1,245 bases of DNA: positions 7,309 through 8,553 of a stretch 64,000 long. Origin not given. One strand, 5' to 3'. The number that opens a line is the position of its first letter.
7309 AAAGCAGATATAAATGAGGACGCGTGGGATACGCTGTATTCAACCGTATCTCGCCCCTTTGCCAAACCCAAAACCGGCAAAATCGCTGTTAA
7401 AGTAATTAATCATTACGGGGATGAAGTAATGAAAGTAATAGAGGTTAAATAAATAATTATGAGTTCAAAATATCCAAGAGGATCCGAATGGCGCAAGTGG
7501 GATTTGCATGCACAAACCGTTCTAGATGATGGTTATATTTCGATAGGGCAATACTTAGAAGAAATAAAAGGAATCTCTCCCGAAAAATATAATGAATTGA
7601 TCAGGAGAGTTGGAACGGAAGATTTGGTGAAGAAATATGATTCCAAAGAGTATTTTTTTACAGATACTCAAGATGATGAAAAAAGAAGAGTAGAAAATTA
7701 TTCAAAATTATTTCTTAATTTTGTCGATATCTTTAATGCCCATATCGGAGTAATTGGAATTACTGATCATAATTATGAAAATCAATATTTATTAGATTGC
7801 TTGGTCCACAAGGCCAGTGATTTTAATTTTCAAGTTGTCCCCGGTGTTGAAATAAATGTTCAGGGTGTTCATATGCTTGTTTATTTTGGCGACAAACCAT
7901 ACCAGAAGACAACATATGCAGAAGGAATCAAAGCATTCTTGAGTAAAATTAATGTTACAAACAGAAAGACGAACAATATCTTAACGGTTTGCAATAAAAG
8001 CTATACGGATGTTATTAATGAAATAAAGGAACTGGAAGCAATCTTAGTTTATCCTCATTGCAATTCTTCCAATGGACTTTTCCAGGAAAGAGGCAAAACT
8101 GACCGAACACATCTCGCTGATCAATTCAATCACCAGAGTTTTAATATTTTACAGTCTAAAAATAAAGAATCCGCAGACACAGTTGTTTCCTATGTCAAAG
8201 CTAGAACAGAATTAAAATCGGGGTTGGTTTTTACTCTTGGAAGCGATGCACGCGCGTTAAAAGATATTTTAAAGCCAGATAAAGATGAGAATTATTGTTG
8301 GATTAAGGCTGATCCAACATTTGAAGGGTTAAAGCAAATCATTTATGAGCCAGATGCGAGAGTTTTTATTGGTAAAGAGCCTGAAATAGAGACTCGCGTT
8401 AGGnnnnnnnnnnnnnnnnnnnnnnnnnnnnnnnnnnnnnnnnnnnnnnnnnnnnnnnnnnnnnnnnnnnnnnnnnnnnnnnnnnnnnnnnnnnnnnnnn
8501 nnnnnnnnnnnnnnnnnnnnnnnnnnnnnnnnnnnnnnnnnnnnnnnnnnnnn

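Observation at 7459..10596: PHP phosphoesterase fused to an SMC/Rad50-type ATPase; PHP metal-site motifs look partly substituted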

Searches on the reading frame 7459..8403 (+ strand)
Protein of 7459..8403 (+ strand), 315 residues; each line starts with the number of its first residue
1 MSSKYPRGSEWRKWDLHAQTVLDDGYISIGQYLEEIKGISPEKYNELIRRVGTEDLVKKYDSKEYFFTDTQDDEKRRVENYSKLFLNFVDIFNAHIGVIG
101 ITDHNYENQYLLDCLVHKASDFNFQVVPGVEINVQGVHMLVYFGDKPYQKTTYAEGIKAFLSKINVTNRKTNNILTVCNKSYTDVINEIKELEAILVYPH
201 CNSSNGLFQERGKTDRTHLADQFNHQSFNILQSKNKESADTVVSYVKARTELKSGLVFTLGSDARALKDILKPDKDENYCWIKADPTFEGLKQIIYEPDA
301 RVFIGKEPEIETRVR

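Call 21: search_solved_structures(query=A1, max_evalue=10, show_alignments=3)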
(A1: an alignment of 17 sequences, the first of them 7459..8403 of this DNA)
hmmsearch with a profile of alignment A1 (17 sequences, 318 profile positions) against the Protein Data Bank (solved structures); distinct sequences matched with E-value up to 10: 1.
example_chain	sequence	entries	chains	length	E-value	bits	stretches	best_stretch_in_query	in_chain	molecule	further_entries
1sd4_A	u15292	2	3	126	0.028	17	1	13-87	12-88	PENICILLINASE REPRESSOR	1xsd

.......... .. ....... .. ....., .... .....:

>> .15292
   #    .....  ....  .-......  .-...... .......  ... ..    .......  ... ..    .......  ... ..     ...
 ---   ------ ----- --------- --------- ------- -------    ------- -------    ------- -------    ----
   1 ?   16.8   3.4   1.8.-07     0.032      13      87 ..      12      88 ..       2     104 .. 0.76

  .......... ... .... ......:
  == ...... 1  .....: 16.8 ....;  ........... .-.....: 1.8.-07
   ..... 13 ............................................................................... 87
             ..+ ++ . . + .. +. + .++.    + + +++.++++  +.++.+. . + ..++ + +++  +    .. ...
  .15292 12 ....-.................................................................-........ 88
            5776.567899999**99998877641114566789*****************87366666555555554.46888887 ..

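Call 27: search_protein_representatives(protein=window:7459-8403:+)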
Query: 315 residues. Proteins with E-value up to 0.001 (for the whole library): 1521; up to 1e-10: 275; up to 1e-30: 42. The best 150 are listed.
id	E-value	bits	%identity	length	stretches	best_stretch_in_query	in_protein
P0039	6.4e-133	459.1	63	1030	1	4-314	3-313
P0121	6.7e-129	445.9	62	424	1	6-308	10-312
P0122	1.3e-120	418.7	60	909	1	7-307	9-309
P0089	2.1e-120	418.0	60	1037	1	5-314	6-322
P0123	6.9e-120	416.3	59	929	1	8-306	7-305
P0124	1.2e-119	415.5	60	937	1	3-306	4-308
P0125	2.4e-117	408.0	57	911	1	4-307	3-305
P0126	5.0e-117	406.9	56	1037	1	5-314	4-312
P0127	5.5e-116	403.5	56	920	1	4-307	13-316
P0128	4.7e-113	393.9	51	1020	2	1-309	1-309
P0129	5.8e-113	393.6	55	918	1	1-309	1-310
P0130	1.1e-107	376.3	54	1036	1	3-313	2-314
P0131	9.7e-104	363.3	56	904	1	4-307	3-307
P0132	7.7e-97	340.6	49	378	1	1-307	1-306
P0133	4.8e-96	338.0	53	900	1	7-306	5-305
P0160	5.0e-31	124.5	35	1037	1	4-308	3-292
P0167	1.4e-25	106.6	32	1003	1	1-315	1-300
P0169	5.4e-25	104.7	36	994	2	94-315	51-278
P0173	8.1e-23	97.5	35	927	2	92-304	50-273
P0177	1.7e-20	89.9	35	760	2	91-313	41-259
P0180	5.2e-20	88.3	41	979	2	75-308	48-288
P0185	1.1e-18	83.9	33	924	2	92-310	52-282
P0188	3.1e-18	82.5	39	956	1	4-306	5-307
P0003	2.6e-15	72.9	66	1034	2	275-315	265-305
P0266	1.0e-12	64.3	31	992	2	96-314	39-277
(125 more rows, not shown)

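Call 30: predict_structure(alignment_id=A1)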
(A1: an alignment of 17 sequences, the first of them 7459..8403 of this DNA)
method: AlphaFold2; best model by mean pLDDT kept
length: 315 residues; sequences in the alignment: 17
mean_pLDDT: 64.2   pTM: 0.59
mean pLDDT of the five models: 64.2, 62.4, 62.2, 60.5, 59.4
residues with pLDDT >= 90: 75; 70-90: 80; 50-70: 32; < 50: 128
segments of 3 or more residues with pLDDT < 50: 1-16, 199-243, 249-271, 273-299, 301-315
pLDDT, mean of each block of 10 residues (from residue 1): 29 48 77 89 96 95 89 93 93 74 79 93 85 71 90 94 76 64 78 70 28 30 32 38 48 41 41 41 37 45 41 32
secondary structure, 60 per line:
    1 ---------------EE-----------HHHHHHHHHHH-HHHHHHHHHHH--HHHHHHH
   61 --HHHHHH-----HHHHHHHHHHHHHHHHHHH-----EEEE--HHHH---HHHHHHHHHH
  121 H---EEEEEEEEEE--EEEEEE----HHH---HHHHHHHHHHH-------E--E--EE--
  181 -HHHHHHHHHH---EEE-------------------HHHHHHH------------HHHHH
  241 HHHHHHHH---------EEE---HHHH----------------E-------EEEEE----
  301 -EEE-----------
elements in order: H29-39 H41-51 H54-60 H63-68 H74-92 E98-101 H104-107 H111-121 E125-134 E137-142 H153-163 H182-191 E195-197 H217-223 H236-248 E258-260 H264-267 E292-296 E302-304

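Call 36: search_protein_families(library=pfam, proteins=[P0167, P0173, P0185, P0177, P0266, P0160, P0169], max_evalue=0.1)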
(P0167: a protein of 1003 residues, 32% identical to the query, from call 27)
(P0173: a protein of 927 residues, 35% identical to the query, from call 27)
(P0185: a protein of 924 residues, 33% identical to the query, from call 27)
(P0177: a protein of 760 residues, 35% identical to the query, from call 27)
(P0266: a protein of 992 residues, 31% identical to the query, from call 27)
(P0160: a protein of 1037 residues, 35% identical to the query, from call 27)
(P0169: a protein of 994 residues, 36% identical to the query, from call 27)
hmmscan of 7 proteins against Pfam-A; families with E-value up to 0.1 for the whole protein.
P0167 (1003 aa): 4 families
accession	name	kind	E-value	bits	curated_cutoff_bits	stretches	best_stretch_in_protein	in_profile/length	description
PF02463.25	SMC_N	-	4e-07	30.1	40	1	547-948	87-206/220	RecF/RecN/SMC N terminal domain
PF13304.12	AAA_21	-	1e-05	26.2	27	1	879-943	237-302/304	AAA domain, putative AbiEii toxin, Type IV TA system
PF19443.4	DAHL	-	0.0052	17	38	0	712-758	9-55/221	DAHL domain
PF24883.2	NPHP3_N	-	0.056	14.1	24.8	0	334-391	23-78/164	Nephrocystin 3, N-terminal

P0173 (927 aa): 2 families
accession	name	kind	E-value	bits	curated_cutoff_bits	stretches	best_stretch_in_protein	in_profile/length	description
PF02811.25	PHP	-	0.00026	21.8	26.4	1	43-124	18-96/164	PHP domain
PF13521.12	AAA_28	-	0.05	14.3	27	0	314-342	3-31/164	AAA domain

P0185 (924 aa): 7 families
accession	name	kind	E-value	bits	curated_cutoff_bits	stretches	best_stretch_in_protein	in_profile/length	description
PF13304.12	AAA_21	-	2.7e-06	28.1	27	1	745-846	220-303/304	AAA domain, putative AbiEii toxin, Type IV TA system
PF02463.25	SMC_N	-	2.7e-05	24.2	40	1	568-857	135-213/220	RecF/RecN/SMC N terminal domain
PF02811.25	PHP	-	0.00025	21.9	26.4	1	41-107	14-77/164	PHP domain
PF11101.13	DUF2884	-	0.026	14.6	30.6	1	557-641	59-143/228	Protein of unknown function (DUF2884)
PF11932.13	DUF3450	-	0.047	13.4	32.6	0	567-638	21-93/241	Protein of unknown function (DUF3450)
PF04108.17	ATG17_like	-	0.054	13.4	43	0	425-643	112-291/355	Autophagy protein ATG17-like domain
PF09903.14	DUF2130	-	0.087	12.5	26.7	0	401-463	177-230/255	Uncharacterized protein conserved in bacteria (DUF2130)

P0177 (760 aa): 3 families
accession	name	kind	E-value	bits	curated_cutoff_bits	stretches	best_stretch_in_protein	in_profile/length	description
PF19263.5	DUF5906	-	0.035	15.2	27.6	0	300-336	2-41/114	Family of unknown function (DUF5906)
PF16767.10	KinB_sensor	-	0.064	14.2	27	0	619-673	55-114/122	Sensor domain of alginate biosynthesis sensor protein KinB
PF02811.25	PHP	-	0.081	13.7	26.4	0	16-84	1-66/164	PHP domain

P0266 (992 aa): 6 families
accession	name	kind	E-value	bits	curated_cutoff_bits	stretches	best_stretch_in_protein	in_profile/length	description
PF02811.25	PHP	-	5.6e-12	46.7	26.4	1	13-76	1-66/164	PHP domain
PF02463.25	SMC_N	-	5.2e-08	33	40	2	460-950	95-213/220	RecF/RecN/SMC N terminal domain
PF13304.12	AAA_21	-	0.0002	21.9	27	1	866-936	231-302/304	AAA domain, putative AbiEii toxin, Type IV TA system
PF13263.12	PHP_C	-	0.0007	19.5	21.3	1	211-251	3-42/56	PHP-associated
PF13555.12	AAA_29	-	0.0077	16.4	27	1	307-347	17-57/61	P-loop containing region of AAA domain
PF11594.13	Med28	-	0.011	16.6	29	1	645-677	67-99/102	Mediator complex subunit 28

P0160 (1037 aa): 5 families
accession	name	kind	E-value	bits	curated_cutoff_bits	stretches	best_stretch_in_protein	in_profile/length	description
PF02463.25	SMC_N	-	2.3e-09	37.5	40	1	325-971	16-212/220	RecF/RecN/SMC N terminal domain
PF13304.12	AAA_21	-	5.3e-06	27.1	27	1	805-958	165-302/304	AAA domain, putative AbiEii toxin, Type IV TA system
PF05729.18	NACHT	-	0.013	15.7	26.7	0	335-377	2-49/167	NACHT domain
PF13555.12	AAA_29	-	0.025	14.8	27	1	328-352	16-41/61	P-loop containing region of AAA domain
PF22194.2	F-93_WHD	-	0.05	14.1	28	0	600-635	19-53/62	F-93, winged-helix domain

P0169 (994 aa): 5 families
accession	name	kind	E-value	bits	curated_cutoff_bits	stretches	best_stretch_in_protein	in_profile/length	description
PF02811.25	PHP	-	1.1e-06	29.6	26.4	1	39-158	15-127/164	PHP domain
PF13304.12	AAA_21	-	1.1e-06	29.4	27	1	799-934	146-302/304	AAA domain, putative AbiEii toxin, Type IV TA system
PF13263.12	PHP_C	-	3.6e-05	23.7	21.3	1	224-255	16-43/56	PHP-associated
PF02463.25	SMC_N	-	0.0011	18.9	40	1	483-946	74-211/220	RecF/RecN/SMC N terminal domain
PF10158.14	LOH1CR12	-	0.031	14.8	24.7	1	629-672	48-91/131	Tumour suppressor protein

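Call 37: fold_search(model_id=the predicted structure, library=pdb)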
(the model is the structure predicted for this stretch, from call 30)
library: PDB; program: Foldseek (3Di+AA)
matches with E <= 10: 734; with E <= 0.001: 0
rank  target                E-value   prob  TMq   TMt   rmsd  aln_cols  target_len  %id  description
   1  3e38_B                5.0e-03  0.99  0.24  0.22   5.2       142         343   15  CRYSTAL STRUCTURE OF A TWO-DOMAIN PROTEIN CONTAINING PREDICTED PHP-LIKE METAL-DEPENDENT PHOSPHOESTERASE (BVU_3505) FRO (released 2008-10-07)
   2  4gx8_B                7.3e-03  0.96  0.22  0.23   6.3       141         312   17  Crystal structure of a DNA polymerase III alpha-epsilon chimera (released 2013-04-03)
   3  4gx8_A                1.0e-02  0.94  0.23  0.23   6.3       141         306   17  Crystal structure of a DNA polymerase III alpha-epsilon chimera (released 2013-04-03)
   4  4gx9_C                1.7e-02  0.93  0.23  0.23   6.3       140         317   16  Crystal structure of a DNA polymerase III alpha-epsilon chimera (released 2013-04-03)
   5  3e0f                  2.4e-02  0.89  0.25  0.27  10.3       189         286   12  Crystal structure of a putative metal-dependent phosphoesterase (bad_1165) from bifidobacterium adolescentis atcc 15703  (released 2008-09-02)
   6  3f2b_A                3.7e-02  0.84  0.22  0.08   5.3       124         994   14  DNA Polymerase PolC from Geobacillus kaustophilus complex with DNA, dGTP, Mg and Zn (released 2009-01-20)
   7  3f2c_A                6.6e-02  0.66  0.21  0.08   6.1       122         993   12  DNA Polymerase PolC from Geobacillus kaustophilus complex with DNA, dGTP and Mn (released 2009-01-20)
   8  3wqy_B                1.2e-01  0.20  0.18  0.08  14.7       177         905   14  Crystal structure of Archaeoglobus fulgidus alanyl-tRNA synthetase in complex with wild-type tRNA(Ala) having G3.U70 (released 2014-06-18)
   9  3o0f                  1.3e-01  0.30  0.15  0.17  12.2       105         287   18  Crystal structure of a putative metal-dependent phosphoesterase (BAD_1165) from bifidobacterium adolescentis atcc 15703  (released 2010-08-25)
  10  2hnh                  1.4e-01  0.54  0.27  0.11   7.7       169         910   14  Crystal structure of the catalytic alpha subunit of E. coli replicative DNA polymerase III (released 2006-09-19)
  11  4az3_A                1.7e-01  0.16  0.17  0.20  13.3       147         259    8  crystal structure of cathepsin a, complexed with 15a (released 2012-09-26)
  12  4fpp_A                1.8e-01  0.08  0.15  0.19  13.7       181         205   11  Bacterial phosphotransferase (released 2012-09-12)
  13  6sr6_C                2.6e-01  0.14  0.13  0.08  15.8       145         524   10  Crystal structure of the RAC core with a pseudo substrate bound to Ssz1 SBD (released 2020-03-25)
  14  7a5p_A                3.2e-01  0.08  0.17  0.12  32.4       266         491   11  Human C Complex Spliceosome - Medium-resolution PERIPHERY (released 2020-10-14)
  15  2hqa                  3.4e-01  0.51  0.22  0.08   4.0       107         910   19  Crystal structure of the catalytic alpha subunit of E. Coli replicative DNA polymerase III (released 2006-09-19)
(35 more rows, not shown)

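Call 42: predict_structure(alignment_id=A2)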
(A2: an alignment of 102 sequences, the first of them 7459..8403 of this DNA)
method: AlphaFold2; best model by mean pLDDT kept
length: 315 residues; sequences in the alignment: 102
mean_pLDDT: 95.2   pTM: 0.92
mean pLDDT of the five models: 95.2, 95.0, 94.5, 94.1, 94.1
residues with pLDDT >= 90: 291; 70-90: 12; 50-70: 10; < 50: 2
segments of 3 or more residues with pLDDT < 50: none
pLDDT, mean of each block of 10 residues (from residue 1): 68 98 98 98 98 98 98 98 99 98 95 98 98 97 98 98 97 95 97 98 89 75 97 97 96 98 98 98 97 97 96 78
secondary structure, 60 per line:
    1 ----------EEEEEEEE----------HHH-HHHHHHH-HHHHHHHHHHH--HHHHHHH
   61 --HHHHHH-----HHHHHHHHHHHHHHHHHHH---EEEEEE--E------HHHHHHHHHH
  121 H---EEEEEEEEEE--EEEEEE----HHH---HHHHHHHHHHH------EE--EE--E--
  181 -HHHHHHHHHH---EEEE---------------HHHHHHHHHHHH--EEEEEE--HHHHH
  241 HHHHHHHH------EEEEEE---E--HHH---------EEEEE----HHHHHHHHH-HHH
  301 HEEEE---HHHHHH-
elements in order: E11-18 H33-39 H41-51 H54-60 H63-68 H74-92 E96-101 H111-121 E125-134 E137-142 H153-163 H182-191 E195-198 H214-225 E228-233 H236-248 E255-260 E279-283 H288-296 H298-301 E302-305 H309-314

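Call 51: find_related_loci(query=A1, collection=genome_contigs, flank=10000)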
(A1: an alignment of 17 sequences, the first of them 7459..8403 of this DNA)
Query A1 (315 aa) in genome_contigs; peptide patterns used: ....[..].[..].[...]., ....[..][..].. (x = any residue, [..] = any of these).
37 stretches matched a pattern; 25 encode a relative of the query (tblastn E <= 1e-3); 24 distinct loci.
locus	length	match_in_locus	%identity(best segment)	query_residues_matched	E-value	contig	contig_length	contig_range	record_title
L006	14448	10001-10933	63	4-314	2e-137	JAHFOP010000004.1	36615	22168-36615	MAG: Candidatus Moraniibacteriota bacterium isolate nzgw506 NODE_407_length_36616_cov_3.221976, whole genome shotgun seq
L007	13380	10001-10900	60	8-307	6e-126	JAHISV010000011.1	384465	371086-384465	MAG: Bacteroidetes bacterium isolate MM_PC_MetaG.mb.19 MM_PC_MetaG.mb.19_k141_1239207, whole genome shotgun sequence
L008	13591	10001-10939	55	1-314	5e-124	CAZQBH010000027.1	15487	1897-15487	MAG TPA_asm: uncultured Pseudomonadales bacterium isolate SRP170004_co1_119 genome assembly, contig: NODE_5969_length_15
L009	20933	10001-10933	56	3-315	8e-120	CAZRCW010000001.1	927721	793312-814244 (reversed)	MAG TPA_asm: uncultured Gammaproteobacteria bacterium isolate SRP170004_co1_450 genome assembly, contig: NODE_2_length_9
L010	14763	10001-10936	54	1-311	9e-116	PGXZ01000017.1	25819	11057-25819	MAG: Candidatus Saccharibacteria bacterium HGW-Saccharibacteria-1 bjp_ig2103_scaffold_1626, whole genome shotgun sequenc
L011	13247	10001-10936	54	1-311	2e-114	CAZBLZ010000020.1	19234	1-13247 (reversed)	MAG TPA_asm: uncultured Candidatus Saccharibacteria bacterium isolate SRP200132_co1_634 genome assembly, contig: NODE_49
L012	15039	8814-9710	53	7-304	2e-98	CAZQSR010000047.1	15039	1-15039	MAG TPA_asm: uncultured Ignavibacteriaceae bacterium isolate binchicken_co190_329 genome assembly, contig: NODE_6706_len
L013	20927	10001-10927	49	5-313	3e-98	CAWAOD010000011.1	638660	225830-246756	MAG: uncultured Spirochaetota bacterium isolate MFD01476.bin.3.353 genome assembly, contig: contig_44617, whole genome s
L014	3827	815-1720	50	7-307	8e-99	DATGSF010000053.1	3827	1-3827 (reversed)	MAG TPA_asm: Chitinophagaceae bacterium isolate SMAG_U10470 k141_103053, whole genome shotgun sequence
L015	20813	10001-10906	50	7-307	4e-97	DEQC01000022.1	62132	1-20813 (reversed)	MAG TPA_asm: Flavobacteriales bacterium UBA3376 UBA3376_contig_1489, whole genome shotgun sequence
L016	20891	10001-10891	51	7-304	3e-96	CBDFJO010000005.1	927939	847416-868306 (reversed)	MAG: Urechidicola sp. isolate 610d9a87-7a4d-4513-85e9-6b9cffa8d99e genome assembly, contig: contig_5, whole genome shotg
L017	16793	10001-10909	47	6-309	4e-92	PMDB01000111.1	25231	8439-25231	MAG: Ignavibacteriae bacterium isolate fen_1287 73.20120700_E2X.73_contig_241997, whole genome shotgun sequence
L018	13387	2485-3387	49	4-304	6e-92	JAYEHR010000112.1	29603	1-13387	MAG: Methanobacteriota archaeon isolate MAG213 MAG213_112, whole genome shotgun sequence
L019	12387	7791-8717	54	5-312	4e-91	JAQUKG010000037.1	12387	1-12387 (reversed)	MAG: Candidatus Gracilibacteria bacterium isolate STD1_101 NODE_13659_length_12387_cov_2.703507_Sandtown_D1, whole genom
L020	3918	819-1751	48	1-309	1e-89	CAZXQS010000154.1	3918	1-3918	MAG TPA_asm: uncultured Syntrophorhabdus sp. isolate SRP192927_co3_184 genome assembly, contig: NODE_71680_length_3918_c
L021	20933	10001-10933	62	4-314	1e-135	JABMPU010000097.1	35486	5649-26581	MAG: Armatimonadota bacterium isolate bin.262 k141_3074853, whole genome shotgun sequence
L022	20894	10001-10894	51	6-302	1e-98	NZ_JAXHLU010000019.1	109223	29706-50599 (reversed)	MAG: Fodinibius sp. isolate Salar_de_Ascotan_soil_MAG_ASO32 contig_76_polypolish, whole genome shotgun sequence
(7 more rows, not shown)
